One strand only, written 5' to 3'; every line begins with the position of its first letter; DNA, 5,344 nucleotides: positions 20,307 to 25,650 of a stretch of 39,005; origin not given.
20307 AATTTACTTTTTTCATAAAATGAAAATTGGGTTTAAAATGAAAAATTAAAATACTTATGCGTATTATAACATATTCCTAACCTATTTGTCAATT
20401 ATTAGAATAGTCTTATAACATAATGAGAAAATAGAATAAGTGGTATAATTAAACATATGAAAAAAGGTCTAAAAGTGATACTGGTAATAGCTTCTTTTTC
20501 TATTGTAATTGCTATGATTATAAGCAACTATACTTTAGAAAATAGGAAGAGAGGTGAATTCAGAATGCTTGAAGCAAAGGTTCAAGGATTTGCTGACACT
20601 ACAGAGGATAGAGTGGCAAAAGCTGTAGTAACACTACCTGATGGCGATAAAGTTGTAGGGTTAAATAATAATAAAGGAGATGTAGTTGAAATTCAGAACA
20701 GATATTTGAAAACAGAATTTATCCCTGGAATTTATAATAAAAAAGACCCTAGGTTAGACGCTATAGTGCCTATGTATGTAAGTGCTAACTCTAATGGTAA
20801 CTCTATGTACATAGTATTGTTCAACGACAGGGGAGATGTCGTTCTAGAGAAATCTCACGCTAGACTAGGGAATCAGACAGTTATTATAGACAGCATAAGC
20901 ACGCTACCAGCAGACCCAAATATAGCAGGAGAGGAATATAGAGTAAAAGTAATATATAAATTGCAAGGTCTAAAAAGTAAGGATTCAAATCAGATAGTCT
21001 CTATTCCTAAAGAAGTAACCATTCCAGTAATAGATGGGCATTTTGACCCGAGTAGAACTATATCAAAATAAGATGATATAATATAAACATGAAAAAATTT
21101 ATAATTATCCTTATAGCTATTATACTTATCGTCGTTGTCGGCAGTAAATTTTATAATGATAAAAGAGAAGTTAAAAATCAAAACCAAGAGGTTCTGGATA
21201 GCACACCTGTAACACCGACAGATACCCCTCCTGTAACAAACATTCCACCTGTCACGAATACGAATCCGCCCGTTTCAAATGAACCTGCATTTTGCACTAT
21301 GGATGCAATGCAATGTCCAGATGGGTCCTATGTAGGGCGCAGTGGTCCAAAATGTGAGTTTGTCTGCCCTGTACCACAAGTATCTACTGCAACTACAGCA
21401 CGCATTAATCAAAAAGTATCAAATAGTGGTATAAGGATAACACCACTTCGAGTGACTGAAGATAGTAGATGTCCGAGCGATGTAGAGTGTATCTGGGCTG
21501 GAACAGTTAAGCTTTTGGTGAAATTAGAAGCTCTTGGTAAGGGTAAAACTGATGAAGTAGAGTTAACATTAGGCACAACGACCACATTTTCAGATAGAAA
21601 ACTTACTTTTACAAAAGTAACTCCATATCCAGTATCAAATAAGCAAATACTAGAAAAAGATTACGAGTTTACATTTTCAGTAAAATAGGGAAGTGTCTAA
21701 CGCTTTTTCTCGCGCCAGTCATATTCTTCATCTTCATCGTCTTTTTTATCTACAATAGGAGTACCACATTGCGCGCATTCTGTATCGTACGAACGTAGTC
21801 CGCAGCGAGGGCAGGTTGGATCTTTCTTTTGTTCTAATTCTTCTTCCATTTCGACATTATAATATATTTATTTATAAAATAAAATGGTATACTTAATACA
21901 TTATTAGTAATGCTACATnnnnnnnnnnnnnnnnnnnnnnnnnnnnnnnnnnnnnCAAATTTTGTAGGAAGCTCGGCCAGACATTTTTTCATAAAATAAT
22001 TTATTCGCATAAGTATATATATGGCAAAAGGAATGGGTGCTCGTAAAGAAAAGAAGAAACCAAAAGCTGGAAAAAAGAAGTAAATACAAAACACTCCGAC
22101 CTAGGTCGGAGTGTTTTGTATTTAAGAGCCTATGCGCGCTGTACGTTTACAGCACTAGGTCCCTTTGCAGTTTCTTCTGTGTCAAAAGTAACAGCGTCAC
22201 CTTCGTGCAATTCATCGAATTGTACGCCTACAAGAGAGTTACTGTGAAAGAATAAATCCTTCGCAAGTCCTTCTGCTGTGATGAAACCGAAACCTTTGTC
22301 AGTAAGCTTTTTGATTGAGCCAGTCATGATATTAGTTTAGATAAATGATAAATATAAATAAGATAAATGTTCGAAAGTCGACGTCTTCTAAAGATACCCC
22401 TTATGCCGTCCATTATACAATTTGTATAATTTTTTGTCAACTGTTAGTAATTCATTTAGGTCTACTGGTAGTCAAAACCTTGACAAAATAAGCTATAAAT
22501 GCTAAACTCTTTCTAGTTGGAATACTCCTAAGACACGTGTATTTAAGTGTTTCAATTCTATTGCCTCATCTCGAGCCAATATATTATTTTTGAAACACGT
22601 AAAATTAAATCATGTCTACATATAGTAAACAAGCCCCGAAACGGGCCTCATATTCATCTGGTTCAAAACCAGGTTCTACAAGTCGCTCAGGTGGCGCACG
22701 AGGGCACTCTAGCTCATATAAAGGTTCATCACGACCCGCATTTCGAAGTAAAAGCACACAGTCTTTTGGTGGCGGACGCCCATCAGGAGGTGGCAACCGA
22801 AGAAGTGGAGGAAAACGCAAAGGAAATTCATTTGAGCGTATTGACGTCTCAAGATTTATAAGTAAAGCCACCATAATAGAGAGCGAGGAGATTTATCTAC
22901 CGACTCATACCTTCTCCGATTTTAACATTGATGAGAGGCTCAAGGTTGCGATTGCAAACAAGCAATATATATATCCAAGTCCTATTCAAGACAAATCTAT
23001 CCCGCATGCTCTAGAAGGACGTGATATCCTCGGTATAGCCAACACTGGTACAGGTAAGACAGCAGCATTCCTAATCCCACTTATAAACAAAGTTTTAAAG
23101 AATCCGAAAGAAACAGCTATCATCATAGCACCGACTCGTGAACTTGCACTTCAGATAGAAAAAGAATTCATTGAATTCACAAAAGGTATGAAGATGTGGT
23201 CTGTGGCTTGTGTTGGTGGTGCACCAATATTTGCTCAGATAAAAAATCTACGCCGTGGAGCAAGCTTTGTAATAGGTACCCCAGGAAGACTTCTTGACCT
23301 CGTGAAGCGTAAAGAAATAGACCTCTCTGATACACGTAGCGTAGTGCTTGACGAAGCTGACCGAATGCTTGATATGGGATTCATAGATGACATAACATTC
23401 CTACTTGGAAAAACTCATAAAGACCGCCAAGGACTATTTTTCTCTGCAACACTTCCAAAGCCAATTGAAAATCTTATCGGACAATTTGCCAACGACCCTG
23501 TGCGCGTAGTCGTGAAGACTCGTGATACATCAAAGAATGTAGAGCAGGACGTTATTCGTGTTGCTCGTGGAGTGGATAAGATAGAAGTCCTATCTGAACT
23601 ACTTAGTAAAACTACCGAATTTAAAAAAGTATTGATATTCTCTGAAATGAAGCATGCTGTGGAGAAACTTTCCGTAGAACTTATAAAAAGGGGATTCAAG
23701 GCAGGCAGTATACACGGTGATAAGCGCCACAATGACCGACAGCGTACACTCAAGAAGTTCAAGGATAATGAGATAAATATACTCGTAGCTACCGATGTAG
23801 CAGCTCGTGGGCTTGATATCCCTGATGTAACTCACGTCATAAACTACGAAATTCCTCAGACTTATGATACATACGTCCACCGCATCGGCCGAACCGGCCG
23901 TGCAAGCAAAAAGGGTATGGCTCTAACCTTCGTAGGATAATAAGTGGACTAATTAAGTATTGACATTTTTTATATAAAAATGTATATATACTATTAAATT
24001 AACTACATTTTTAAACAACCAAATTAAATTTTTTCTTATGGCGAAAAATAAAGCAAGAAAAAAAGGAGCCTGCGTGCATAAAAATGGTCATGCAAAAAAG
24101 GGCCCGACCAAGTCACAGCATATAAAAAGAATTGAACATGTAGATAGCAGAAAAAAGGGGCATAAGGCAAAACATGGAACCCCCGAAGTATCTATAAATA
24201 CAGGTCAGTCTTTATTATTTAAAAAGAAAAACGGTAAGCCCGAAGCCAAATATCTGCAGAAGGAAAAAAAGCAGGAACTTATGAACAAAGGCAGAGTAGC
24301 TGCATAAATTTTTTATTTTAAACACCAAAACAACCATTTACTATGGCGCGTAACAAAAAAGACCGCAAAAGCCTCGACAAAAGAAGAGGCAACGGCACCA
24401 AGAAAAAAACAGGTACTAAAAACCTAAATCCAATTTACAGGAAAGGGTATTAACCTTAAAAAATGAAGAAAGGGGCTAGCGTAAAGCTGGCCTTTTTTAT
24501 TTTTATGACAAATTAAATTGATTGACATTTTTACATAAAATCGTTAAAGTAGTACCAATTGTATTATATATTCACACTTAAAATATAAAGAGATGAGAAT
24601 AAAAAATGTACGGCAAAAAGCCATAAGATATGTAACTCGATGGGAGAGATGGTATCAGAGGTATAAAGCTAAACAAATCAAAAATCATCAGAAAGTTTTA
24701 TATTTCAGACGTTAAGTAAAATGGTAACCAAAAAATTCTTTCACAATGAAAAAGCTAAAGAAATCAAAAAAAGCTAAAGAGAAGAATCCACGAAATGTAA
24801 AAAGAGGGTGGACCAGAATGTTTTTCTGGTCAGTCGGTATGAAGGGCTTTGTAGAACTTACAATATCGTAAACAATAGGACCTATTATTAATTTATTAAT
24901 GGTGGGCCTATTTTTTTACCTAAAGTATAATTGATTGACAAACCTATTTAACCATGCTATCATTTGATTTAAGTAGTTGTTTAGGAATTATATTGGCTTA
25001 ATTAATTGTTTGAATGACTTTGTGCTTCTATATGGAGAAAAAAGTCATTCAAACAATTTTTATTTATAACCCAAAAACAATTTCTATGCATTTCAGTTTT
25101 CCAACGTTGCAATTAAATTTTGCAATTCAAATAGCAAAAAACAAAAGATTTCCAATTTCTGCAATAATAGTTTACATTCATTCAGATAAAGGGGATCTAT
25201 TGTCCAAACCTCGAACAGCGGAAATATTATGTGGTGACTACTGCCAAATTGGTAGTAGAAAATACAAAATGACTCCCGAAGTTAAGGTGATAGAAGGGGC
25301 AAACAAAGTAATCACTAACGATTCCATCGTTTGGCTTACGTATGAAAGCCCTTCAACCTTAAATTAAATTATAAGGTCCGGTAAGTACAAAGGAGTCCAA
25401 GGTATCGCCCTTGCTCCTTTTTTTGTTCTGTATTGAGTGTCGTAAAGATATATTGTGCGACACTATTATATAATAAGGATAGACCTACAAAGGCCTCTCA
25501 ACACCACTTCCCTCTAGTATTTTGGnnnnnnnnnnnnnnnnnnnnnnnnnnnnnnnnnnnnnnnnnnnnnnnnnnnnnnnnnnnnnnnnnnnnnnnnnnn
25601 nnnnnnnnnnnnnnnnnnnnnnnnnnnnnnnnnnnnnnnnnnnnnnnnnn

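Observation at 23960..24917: Cluster of tiny Lys/Arg-rich ORFs with consensus promoters and terminators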

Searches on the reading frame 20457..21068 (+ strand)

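Call 8: search_protein_families(library=pfam, proteins=[window:20457-21068:+], max_evalue=1)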
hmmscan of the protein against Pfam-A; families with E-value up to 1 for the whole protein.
window:20457-21068:+ (204 aa): 1 family
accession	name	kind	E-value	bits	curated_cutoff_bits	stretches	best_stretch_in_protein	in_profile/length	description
PF03857.18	Colicin_im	-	0.098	13.1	25.8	1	83-125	9-52/138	Colicin immunity protein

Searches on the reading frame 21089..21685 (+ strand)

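Call 8: search_protein_families(library=pfam, proteins=[window:21089-21685:+], max_evalue=1)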
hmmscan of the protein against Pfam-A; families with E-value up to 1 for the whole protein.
window:21089-21685:+ (199 aa): 3 families
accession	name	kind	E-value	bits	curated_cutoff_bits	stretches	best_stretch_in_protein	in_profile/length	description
PF07006.16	DUF1310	-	0.038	14.6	30.1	1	5-38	3-36/119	Protein of unknown function (DUF1310)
PF19167.5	DUF5849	-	0.048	13.8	26.9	1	7-93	7-74/200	Family of unknown function (DUF5849)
PF14625.12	Lustrin_cystein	-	0.077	13.8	27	0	64-80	14-31/46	Lustrin, cysteine-rich repeated domain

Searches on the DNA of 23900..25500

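Call 99: search_rna_families(source=window, start=23900, end=25500, threshold=evalue, max_evalue=1)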
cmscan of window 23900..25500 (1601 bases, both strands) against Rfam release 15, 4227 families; matches with E-value up to 1: 2.
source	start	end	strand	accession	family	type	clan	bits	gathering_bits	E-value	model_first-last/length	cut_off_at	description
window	24453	24498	+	RF01388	isrD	Gene; sRNA;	-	18.9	37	0.95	1-51/51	no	isrD Hfq binding RNA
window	24363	24506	-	RF01808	MicX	Gene; sRNA;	-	17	75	0.7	1-194/194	no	MicX Vibrio cholerae sRNA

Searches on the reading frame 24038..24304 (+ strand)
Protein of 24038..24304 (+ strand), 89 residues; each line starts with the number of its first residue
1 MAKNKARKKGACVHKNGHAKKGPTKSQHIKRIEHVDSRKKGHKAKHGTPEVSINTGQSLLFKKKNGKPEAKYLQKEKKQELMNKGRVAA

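Call 8: search_protein_families(library=pfam, proteins=[window:24038-24304:+], max_evalue=1)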
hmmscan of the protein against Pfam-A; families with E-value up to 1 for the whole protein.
window:24038-24304:+ (89 aa): 0 families

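Call 9: search_protein_families(library=ncbifam, proteins=[window:24038-24304:+], max_evalue=10)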
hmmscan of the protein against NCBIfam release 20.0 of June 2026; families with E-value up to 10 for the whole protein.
window:24038-24304:+ (89 aa): 0 families

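Call 13: list_cluster_members(proteins=[window:24038-24304:+, window:24343-24450:+, window:24593-24712:+, window:24746-24868:+])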
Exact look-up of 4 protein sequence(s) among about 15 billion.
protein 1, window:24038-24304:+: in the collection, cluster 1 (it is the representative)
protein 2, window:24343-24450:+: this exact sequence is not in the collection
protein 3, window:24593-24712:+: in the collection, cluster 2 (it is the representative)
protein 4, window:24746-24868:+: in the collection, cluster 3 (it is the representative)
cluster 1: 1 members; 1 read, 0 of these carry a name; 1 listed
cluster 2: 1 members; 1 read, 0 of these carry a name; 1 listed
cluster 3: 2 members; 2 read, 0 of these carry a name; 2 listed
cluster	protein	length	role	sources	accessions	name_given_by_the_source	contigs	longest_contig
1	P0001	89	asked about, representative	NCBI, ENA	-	-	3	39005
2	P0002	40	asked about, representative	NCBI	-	-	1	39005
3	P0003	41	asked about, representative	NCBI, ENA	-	-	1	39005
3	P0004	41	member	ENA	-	-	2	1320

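Call 15: find_encoding_contigs(protein=P0004, flank=5000)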
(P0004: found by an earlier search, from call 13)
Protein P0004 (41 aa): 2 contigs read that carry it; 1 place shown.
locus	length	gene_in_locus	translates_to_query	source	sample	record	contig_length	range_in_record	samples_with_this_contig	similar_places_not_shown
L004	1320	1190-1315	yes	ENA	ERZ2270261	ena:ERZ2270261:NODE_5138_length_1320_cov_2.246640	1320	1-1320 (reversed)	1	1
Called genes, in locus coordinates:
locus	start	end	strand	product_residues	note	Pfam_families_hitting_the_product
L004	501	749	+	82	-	-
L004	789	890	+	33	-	-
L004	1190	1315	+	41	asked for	-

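Call 16: find_encoding_contigs(protein=P0001, flank=5000)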
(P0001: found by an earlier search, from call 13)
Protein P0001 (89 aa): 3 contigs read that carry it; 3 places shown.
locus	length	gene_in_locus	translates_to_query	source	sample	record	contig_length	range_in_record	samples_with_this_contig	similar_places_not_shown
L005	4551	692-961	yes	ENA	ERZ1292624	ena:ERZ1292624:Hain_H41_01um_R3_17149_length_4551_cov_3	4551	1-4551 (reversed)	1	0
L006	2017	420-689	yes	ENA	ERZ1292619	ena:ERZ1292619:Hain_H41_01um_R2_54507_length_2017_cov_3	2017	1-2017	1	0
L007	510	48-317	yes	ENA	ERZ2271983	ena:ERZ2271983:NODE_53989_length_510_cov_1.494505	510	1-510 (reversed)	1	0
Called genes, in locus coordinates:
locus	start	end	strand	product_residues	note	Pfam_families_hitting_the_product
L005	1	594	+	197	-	?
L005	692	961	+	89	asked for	-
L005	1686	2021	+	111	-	-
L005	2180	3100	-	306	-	PF00188:CAP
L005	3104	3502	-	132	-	-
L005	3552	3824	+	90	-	PF01016:Ribosomal_L27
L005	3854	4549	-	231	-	?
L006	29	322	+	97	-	PF00271:Helicase_C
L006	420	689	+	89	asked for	-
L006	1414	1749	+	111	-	-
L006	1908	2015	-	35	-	?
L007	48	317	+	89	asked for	-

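Call 26: find_homologous_proteins(query=P0001, max_evalue=0.1)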
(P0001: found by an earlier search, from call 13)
Query P0001 (89 aa): 1 proteins with E <= 0.1 among 1 candidates.
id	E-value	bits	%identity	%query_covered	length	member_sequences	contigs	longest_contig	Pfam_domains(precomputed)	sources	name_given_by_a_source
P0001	1.1e-48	181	100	100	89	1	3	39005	-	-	-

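Call 31: find_homologous_proteins(query=P0002, max_evalue=10)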
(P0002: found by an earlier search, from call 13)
Query P0002 (40 aa): 1 proteins with E <= 10 among 1 candidates.
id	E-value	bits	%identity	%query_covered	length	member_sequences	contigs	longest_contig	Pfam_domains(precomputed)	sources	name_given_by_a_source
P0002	1.1e-17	78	100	100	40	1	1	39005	-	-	-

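Call 32: find_homologous_proteins(query=P0003, max_evalue=10)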
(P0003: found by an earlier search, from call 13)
Query P0003 (41 aa): 1 proteins with E <= 10 among 1 candidates.
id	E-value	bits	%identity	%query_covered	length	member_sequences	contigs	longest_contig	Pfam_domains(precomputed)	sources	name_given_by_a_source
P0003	4.3e-19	83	100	100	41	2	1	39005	-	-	-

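Call 35: search_protein_families(library=phrogs, proteins=[window:24038-24304:+, L004:501-746:+, L004:789-887:+], max_evalue=1)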
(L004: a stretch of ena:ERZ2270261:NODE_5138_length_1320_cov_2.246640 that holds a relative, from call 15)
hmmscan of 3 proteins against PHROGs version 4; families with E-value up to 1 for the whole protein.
window:24038-24304:+ (89 aa): 0 families

L004:501-746:+ (82 aa): 0 families

L004:789-887:+ (33 aa): 0 families

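Call 36: search_protein_families(library=padloc, proteins=[window:24038-24304:+, L004:501-746:+, L004:789-887:+], max_evalue=1)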
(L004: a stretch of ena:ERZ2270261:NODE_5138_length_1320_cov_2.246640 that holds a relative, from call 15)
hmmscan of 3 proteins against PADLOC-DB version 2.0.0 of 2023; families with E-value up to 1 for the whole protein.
window:24038-24304:+ (89 aa): 0 families

L004:501-746:+ (82 aa): 0 families

L004:789-887:+ (33 aa): 0 families

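Call 43: search_protein_representatives(alignment_id=A2)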
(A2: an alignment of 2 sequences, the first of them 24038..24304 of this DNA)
Query: 2 sequences, 89 profile positions. Proteins with E-value up to 0.001 (for the whole library): 2; up to 1e-10: 2; up to 1e-30: 2. The best 2 are listed.
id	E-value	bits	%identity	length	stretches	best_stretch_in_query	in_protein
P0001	2.3e-43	163.0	-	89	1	1-89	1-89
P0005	1.5e-35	137.9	-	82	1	5-89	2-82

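Call 56: find_related_loci(query=A2, collection=genome_contigs, flank=3000)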
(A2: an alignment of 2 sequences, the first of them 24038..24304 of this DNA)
Query A2 (89 aa) in genome_contigs; peptide patterns used: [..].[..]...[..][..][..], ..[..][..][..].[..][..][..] (x = any residue, [..] = any of these).
534 stretches matched a pattern, but none encodes a relative of the query by tblastn (E <= 1e-3).

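Call 57: find_related_loci(query=A2, collection=metagenome_contigs, flank=3000)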
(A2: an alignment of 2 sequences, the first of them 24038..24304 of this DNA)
Query A2 (89 aa) in metagenome_contigs; peptide patterns used: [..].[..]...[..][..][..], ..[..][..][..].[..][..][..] (x = any residue, [..] = any of these).
599 stretches matched a pattern, but none encodes a relative of the query by tblastn (E <= 1e-3).

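Call 65: find_related_loci(query=A5, collection=genome_contigs, flank=3000)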
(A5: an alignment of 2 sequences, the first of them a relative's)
Query A5 (41 aa) in genome_contigs; peptide patterns used: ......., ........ (x = any residue, [..] = any of these).
468 stretches matched a pattern, but none encodes a relative of the query by tblastn (E <= 1e-3).

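Call 72: predict_structure(alignment_id=A2)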
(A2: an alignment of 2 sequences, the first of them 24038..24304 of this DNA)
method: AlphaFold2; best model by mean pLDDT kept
length: 89 residues; sequences in the alignment: 2
mean_pLDDT: 63.4   pTM: 0.23
mean pLDDT of the five models: 63.4, 57.0, 56.8, 54.8, 54.6
residues with pLDDT >= 90: 0; 70-90: 28; 50-70: 47; < 50: 14
segments of 3 or more residues with pLDDT < 50: 53-62
pLDDT, mean of each block of 10 residues (from residue 1): 57 62 81 78 57 47 55 71 63
secondary structure, 60 per line:
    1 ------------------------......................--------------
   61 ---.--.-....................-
elements in order: H25-46 H69-88

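Call 82: search_solved_structures(query=window:24038-24304:+, max_evalue=10)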
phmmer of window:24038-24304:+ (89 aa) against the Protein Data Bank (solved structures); distinct sequences matched with E-value up to 10: 1.
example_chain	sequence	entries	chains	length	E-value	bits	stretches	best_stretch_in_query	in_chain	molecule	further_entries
8oxz_Q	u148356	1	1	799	1.2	13.2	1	20-78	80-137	Integrin beta-1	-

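Call 87: find_related_loci(query=A2, collection=viral_contigs, flank=3000)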
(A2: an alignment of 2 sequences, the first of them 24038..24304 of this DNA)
Query A2 (89 aa) in viral_contigs; peptide patterns used: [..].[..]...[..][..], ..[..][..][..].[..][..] (x = any residue, [..] = any of these).
233 stretches matched a pattern, but none encodes a relative of the query by tblastn (E <= 1e-3).

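Call 89: find_related_loci(query=A5, collection=viral_contigs, flank=3000)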
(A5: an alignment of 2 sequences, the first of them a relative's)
Query A5 (41 aa) in viral_contigs; peptide patterns used: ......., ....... (x = any residue, [..] = any of these).
583 stretches matched a pattern, but none encodes a relative of the query by tblastn (E <= 1e-3).

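Call 90: find_encoding_contigs(protein=P0005, flank=6000, max_places=10)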
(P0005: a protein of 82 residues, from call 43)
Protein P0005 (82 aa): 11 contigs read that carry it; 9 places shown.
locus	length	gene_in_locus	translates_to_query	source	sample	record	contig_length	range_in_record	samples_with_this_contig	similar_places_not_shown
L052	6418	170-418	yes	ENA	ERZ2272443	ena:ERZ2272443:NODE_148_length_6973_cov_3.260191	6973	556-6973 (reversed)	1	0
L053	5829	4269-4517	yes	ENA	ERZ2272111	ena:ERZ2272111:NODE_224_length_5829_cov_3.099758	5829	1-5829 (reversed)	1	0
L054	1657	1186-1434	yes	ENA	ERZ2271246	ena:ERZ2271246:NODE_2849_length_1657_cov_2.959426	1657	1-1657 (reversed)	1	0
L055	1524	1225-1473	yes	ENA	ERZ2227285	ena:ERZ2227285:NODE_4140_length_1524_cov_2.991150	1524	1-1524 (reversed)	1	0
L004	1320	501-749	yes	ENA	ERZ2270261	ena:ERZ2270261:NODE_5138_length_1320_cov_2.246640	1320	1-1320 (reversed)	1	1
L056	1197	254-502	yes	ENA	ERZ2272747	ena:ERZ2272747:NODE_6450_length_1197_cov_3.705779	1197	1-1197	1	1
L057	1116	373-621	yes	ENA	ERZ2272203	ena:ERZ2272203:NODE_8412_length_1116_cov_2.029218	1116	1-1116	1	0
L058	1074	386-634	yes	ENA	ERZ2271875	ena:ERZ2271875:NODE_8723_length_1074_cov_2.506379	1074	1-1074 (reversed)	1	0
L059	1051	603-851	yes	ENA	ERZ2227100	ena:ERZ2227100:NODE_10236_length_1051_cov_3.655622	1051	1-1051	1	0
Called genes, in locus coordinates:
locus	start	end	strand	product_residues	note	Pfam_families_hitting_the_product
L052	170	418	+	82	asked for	-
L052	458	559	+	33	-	-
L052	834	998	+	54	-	-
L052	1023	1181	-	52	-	-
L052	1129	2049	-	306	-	PF00188:CAP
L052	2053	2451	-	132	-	-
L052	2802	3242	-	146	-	PF01281:Ribosomal_L9_N, PF03948:Ribosomal_L9_C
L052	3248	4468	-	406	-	PF22694:CtpB_N-like, PF00595:PDZ, PF13180:PDZ_2, PF17820:PDZ_6, PF03572:Peptidase_S41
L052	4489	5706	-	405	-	PF13200:DUF4015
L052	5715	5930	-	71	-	-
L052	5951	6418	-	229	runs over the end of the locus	PF00590:TP_methylase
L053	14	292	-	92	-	-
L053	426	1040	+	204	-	-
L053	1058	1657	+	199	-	-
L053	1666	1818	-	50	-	-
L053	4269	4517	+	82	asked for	-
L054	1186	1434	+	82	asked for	-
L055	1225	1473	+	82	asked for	-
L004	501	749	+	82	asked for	-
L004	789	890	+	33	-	-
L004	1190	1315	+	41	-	-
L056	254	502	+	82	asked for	-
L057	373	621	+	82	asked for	-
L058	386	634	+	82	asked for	-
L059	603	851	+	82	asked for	-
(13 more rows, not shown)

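Call 91: find_encoding_contigs(protein=P0003, flank=6000, max_places=10)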
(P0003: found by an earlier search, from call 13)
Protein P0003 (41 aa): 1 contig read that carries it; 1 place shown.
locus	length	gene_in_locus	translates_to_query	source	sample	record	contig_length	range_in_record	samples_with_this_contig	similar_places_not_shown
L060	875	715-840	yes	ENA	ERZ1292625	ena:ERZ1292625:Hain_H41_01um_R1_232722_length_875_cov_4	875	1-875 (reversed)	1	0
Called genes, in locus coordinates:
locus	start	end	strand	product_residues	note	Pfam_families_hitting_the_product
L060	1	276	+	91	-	?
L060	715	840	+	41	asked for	-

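Call 97: find_encoding_contigs(protein=L052:834-995:+, flank=3000, max_places=10)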
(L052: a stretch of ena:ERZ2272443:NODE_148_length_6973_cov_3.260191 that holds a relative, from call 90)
Protein L052:834-995:+ (54 aa): 5 contigs read that carry it; 5 places shown.
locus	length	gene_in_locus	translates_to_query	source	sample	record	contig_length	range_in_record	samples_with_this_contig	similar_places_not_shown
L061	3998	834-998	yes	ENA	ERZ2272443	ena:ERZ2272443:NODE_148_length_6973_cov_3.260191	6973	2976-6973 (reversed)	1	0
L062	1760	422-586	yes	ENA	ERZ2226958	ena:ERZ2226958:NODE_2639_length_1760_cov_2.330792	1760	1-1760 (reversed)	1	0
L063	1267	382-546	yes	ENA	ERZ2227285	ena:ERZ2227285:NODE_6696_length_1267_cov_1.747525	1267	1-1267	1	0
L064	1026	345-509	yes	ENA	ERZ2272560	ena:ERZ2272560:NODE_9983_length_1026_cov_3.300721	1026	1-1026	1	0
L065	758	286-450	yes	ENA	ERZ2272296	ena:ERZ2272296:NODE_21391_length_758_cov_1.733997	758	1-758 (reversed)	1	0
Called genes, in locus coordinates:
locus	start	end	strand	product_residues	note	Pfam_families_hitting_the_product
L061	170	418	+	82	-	-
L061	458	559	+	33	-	-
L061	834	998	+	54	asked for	-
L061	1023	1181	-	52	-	-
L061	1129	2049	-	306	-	PF00188:CAP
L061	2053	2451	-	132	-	-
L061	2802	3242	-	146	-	PF01281:Ribosomal_L9_N, PF03948:Ribosomal_L9_C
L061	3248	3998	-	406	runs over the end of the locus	PF22694:CtpB_N-like, PF00595:PDZ, PF13180:PDZ_2, PF17820:PDZ_6, PF03572:Peptidase_S41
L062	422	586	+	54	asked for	-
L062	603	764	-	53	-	-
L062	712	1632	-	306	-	PF00188:CAP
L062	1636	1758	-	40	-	?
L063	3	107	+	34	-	?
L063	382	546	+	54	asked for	-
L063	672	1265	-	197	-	?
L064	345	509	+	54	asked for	-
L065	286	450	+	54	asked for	-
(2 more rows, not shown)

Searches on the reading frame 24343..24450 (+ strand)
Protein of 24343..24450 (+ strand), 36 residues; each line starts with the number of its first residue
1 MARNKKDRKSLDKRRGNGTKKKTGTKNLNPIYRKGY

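Call 8: search_protein_families(library=pfam, proteins=[window:24343-24450:+], max_evalue=1)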
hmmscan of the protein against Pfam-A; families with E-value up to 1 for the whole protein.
window:24343-24450:+ (36 aa): 0 families

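Call 9: search_protein_families(library=ncbifam, proteins=[window:24343-24450:+], max_evalue=10)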
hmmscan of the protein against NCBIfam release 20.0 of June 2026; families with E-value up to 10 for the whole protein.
window:24343-24450:+ (36 aa): 0 families

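Call 35: search_protein_families(library=phrogs, proteins=[window:24343-24450:+, L004:501-746:+, L004:789-887:+], max_evalue=1)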
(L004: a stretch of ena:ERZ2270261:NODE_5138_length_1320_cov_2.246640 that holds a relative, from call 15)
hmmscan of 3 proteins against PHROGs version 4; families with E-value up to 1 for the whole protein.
window:24343-24450:+ (36 aa): 0 families

L004:501-746:+ (82 aa): 0 families

L004:789-887:+ (33 aa): 0 families

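Call 36: search_protein_families(library=padloc, proteins=[window:24343-24450:+, L004:501-746:+, L004:789-887:+], max_evalue=1)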
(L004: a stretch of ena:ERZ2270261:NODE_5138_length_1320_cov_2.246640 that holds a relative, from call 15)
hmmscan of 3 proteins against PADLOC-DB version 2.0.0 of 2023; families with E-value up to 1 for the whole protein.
window:24343-24450:+ (36 aa): 0 families

L004:501-746:+ (82 aa): 0 families

L004:789-887:+ (33 aa): 0 families

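Call 83: search_solved_structures(query=window:24343-24450:+, max_evalue=10)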
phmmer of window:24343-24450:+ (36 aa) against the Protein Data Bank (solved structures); distinct sequences matched with E-value up to 10: 0.
